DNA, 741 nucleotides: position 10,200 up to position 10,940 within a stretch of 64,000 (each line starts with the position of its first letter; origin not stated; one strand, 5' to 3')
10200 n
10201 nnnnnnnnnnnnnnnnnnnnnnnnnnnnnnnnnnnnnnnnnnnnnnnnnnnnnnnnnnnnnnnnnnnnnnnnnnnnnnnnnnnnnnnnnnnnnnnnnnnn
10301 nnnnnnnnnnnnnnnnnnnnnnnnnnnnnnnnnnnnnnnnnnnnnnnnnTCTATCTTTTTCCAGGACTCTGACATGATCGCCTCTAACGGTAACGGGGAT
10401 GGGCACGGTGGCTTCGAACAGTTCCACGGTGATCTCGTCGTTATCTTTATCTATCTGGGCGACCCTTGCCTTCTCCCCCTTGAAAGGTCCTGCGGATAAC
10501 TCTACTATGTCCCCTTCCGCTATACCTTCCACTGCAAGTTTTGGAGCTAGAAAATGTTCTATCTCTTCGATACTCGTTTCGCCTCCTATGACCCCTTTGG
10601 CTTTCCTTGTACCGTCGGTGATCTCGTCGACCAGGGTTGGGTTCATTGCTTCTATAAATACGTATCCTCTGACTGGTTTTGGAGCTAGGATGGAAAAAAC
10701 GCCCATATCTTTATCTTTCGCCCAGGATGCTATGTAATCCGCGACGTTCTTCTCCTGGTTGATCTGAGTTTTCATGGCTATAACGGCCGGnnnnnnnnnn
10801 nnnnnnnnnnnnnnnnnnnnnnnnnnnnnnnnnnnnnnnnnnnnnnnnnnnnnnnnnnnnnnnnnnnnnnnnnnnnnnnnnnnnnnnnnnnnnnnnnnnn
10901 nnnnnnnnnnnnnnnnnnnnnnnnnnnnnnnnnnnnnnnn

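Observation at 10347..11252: Spt5/NusG with an unusual ~150-aa N-terminal extension (acidic stretch plus beta-rich domain)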

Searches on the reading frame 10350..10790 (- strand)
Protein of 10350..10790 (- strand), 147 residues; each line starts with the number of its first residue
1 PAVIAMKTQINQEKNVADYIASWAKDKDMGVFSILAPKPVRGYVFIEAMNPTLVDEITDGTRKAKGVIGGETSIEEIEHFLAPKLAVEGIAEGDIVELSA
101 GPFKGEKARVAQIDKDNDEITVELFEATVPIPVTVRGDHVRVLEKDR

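Call 82: search_solved_structures(query=window:10350-10790:-, max_evalue=0.0001, show_alignments=4)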
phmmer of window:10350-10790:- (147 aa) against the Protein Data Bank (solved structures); distinct sequences matched with E-value up to 0.0001: 6.
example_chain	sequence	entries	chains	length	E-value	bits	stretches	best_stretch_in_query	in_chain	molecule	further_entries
9bct_G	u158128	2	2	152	1.1e-40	141.9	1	6-145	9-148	Transcription elongation factor Spt5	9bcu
3p8b_B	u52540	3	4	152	4.3e-40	140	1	3-145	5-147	Transcription antitermination protein nusG | Transcription elongation factor Spt5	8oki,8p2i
3qqc_D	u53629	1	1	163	5.5e-40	139.6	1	3-145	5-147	Transcription antitermination protein nusG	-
4zn1_A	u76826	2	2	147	1.9e-36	128.2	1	3-145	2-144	Transcription elongation factor Spt5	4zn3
3ewg_A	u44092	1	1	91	8e-16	61.4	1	3-86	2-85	Putative transcription antitermination protein nusG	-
3lpe_A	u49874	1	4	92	2.8e-14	56.3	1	3-83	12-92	Putative transcription antitermination protein nusG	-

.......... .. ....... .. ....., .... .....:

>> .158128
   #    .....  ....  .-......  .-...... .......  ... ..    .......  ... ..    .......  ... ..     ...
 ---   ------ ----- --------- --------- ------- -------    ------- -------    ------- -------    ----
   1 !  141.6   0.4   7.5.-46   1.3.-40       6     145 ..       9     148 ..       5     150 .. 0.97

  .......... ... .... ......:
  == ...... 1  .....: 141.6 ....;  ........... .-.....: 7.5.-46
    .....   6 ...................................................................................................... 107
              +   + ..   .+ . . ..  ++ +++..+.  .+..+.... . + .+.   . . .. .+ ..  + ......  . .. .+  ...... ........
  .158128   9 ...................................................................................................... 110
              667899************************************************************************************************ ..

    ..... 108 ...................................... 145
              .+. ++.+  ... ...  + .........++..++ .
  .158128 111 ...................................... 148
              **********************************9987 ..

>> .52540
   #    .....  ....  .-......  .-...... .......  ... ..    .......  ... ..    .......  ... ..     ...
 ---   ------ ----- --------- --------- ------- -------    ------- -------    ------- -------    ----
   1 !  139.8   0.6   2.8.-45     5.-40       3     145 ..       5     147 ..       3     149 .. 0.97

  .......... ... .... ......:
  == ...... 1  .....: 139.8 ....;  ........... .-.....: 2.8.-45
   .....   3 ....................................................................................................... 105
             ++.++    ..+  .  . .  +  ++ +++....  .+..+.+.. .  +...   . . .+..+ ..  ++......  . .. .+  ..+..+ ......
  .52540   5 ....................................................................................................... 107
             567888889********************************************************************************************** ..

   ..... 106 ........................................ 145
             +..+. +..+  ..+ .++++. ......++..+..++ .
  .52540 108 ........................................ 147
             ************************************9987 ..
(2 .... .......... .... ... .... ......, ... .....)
